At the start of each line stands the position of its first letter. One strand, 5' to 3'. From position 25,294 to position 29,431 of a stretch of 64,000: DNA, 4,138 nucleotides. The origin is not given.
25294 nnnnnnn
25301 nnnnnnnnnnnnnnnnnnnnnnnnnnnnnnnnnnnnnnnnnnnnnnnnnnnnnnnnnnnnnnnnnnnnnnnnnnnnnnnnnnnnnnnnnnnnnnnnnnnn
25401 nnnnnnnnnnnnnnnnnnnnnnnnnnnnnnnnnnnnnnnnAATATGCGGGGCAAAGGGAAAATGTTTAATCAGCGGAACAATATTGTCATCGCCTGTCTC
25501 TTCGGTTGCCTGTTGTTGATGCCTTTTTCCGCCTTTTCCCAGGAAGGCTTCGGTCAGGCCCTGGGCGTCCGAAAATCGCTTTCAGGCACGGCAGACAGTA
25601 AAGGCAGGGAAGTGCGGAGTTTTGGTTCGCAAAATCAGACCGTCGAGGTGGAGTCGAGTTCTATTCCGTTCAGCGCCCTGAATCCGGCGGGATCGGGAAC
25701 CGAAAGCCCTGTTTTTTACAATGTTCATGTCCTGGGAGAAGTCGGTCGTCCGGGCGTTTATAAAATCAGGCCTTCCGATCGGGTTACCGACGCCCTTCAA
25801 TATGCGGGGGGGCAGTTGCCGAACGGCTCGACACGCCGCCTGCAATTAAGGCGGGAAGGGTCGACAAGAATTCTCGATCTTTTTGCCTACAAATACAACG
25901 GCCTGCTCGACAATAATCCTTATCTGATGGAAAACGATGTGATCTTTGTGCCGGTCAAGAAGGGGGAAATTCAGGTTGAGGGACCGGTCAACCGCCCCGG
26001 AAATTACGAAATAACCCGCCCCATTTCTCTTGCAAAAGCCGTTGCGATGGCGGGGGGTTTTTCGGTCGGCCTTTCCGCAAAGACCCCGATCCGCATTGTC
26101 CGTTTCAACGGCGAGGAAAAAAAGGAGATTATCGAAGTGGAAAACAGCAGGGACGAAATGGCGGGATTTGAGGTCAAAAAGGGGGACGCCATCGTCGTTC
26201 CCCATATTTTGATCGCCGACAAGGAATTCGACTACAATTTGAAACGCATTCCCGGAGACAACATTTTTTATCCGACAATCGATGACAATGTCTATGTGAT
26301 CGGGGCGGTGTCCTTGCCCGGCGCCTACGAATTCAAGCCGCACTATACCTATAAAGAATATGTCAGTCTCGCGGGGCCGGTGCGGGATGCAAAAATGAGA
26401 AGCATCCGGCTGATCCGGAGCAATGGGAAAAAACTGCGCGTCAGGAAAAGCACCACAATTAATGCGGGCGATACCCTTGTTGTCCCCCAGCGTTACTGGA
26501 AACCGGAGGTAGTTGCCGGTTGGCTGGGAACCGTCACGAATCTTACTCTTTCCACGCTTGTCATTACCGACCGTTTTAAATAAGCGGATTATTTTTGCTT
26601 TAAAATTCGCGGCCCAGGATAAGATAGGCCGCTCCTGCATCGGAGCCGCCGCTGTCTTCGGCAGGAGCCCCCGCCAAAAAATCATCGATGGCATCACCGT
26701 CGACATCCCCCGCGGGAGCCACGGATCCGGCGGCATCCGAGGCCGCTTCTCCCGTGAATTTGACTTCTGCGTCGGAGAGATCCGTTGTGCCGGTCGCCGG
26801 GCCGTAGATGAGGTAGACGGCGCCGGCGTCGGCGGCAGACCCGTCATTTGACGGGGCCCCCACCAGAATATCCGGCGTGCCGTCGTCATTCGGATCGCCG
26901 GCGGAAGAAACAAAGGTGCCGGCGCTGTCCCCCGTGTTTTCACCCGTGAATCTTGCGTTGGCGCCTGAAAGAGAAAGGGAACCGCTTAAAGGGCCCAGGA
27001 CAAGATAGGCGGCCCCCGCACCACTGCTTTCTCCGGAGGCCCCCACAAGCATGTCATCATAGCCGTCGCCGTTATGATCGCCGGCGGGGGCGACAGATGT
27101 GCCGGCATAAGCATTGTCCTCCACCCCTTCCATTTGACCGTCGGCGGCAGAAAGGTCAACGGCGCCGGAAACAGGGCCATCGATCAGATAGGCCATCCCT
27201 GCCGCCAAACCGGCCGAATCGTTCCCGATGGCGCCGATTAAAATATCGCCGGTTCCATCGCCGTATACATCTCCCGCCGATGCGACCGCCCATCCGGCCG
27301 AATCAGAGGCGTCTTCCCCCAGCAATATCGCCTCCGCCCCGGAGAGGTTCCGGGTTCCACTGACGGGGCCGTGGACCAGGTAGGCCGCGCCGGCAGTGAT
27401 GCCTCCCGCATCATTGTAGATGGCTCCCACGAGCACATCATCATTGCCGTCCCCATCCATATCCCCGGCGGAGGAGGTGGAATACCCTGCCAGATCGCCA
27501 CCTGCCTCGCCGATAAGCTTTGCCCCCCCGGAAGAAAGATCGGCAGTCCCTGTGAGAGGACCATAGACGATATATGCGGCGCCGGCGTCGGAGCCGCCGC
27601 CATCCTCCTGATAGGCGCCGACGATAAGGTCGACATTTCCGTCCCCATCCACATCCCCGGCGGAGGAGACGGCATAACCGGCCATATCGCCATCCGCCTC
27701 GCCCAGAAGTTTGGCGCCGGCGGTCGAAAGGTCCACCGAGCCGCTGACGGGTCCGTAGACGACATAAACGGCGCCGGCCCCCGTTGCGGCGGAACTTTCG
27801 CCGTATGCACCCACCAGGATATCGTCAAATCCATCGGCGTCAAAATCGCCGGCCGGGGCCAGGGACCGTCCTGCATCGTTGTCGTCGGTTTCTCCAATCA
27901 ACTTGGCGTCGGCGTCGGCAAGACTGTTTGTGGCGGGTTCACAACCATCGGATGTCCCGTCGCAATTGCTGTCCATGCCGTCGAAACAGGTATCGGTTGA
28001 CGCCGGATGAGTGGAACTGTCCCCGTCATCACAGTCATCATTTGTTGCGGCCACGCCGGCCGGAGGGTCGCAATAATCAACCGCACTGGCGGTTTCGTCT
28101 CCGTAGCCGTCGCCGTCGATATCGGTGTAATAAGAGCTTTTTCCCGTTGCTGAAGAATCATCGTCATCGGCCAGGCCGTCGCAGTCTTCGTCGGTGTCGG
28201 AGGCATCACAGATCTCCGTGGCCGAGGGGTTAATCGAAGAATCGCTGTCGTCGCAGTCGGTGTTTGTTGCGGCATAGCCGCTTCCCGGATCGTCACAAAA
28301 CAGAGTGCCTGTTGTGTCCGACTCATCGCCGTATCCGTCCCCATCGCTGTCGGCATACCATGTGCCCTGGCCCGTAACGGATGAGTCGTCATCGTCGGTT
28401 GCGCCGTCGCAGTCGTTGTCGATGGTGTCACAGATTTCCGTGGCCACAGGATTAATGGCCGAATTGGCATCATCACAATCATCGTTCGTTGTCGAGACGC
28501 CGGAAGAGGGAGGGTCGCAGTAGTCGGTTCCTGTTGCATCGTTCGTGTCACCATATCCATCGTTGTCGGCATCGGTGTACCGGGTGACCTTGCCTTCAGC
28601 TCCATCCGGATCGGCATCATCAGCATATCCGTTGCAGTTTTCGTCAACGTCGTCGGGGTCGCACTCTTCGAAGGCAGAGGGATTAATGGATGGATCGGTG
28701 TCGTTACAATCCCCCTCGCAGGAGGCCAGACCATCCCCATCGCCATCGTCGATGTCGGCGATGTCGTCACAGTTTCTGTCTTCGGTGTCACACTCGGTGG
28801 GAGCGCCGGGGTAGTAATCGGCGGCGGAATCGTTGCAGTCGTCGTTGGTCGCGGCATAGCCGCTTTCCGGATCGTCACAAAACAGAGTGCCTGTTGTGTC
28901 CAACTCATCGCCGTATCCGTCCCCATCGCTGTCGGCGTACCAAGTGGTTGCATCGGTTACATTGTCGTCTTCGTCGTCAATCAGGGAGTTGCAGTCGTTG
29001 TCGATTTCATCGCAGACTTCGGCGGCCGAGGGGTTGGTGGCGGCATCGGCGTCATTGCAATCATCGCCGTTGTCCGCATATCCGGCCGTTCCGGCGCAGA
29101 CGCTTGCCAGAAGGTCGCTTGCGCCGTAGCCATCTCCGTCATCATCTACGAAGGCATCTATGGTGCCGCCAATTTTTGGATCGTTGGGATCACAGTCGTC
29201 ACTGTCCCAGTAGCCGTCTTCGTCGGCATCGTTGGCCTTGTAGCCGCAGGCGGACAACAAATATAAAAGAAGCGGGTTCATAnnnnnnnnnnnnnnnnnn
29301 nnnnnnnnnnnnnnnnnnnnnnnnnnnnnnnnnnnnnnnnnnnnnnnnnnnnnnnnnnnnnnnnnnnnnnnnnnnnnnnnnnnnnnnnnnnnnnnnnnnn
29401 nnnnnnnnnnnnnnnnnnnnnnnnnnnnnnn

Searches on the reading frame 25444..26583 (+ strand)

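Call 30: search_protein_families(library=pfam, proteins=[window:25444-26583:+], max_evalue=0.001)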
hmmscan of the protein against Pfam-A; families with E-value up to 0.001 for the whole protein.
window:25444-26583:+ (379 aa): 2 families
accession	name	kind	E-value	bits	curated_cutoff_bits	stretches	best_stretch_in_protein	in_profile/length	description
PF10531.15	SLBB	-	6.5e-27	93.6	27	3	94-140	2-49/55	SLBB domain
PF22461.2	SLBB_2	-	2.2e-23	82.6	27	2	94-169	3-79/79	SLBB domain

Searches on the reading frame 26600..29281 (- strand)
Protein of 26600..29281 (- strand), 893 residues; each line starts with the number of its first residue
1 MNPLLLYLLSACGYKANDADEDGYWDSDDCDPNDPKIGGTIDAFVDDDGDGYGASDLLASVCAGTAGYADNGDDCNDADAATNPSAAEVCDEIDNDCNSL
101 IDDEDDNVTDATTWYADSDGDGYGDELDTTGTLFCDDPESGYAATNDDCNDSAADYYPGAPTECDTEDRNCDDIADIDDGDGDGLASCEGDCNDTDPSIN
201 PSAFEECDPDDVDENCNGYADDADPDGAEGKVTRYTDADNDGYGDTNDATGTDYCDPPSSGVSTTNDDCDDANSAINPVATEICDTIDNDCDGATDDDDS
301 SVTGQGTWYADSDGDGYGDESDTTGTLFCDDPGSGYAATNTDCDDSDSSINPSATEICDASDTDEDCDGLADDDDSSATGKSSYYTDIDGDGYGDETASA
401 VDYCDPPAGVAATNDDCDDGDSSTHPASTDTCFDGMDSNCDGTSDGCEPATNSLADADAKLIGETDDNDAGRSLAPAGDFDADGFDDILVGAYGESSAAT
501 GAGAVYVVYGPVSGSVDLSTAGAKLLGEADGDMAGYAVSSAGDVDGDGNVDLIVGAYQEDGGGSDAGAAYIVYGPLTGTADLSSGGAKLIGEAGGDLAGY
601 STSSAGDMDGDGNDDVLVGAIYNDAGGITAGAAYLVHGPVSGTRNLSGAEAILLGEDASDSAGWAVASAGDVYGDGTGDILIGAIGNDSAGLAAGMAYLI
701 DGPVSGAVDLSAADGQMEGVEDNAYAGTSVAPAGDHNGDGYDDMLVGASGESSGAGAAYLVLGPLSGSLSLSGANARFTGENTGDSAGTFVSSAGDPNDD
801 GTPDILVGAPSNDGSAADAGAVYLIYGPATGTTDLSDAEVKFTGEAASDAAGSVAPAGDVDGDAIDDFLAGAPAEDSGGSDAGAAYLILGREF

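Call 27: search_protein_families(library=pfam, proteins=[window:26600-29281:-], max_evalue=0.001)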
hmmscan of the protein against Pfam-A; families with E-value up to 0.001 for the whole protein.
window:26600-29281:- (893 aa): 4 families
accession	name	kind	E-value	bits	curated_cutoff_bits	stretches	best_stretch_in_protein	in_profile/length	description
PF11617.13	Cu-binding_MopE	-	2.1e-42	143.4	27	6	268-297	1-30/30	Putative metal-binding motif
PF01839.29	FG-GAP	-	2.4e-21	75.6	22.1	5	470-508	1-37/37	FG-GAP repeat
PF14312.12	FG-GAP_2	-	7.3e-08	32.9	23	0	543-571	21-48/49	FG-GAP repeat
PF13517.12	FG-GAP_3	-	2.4e-05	25.3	26.9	0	735-807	1-61/61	FG-GAP-like repeat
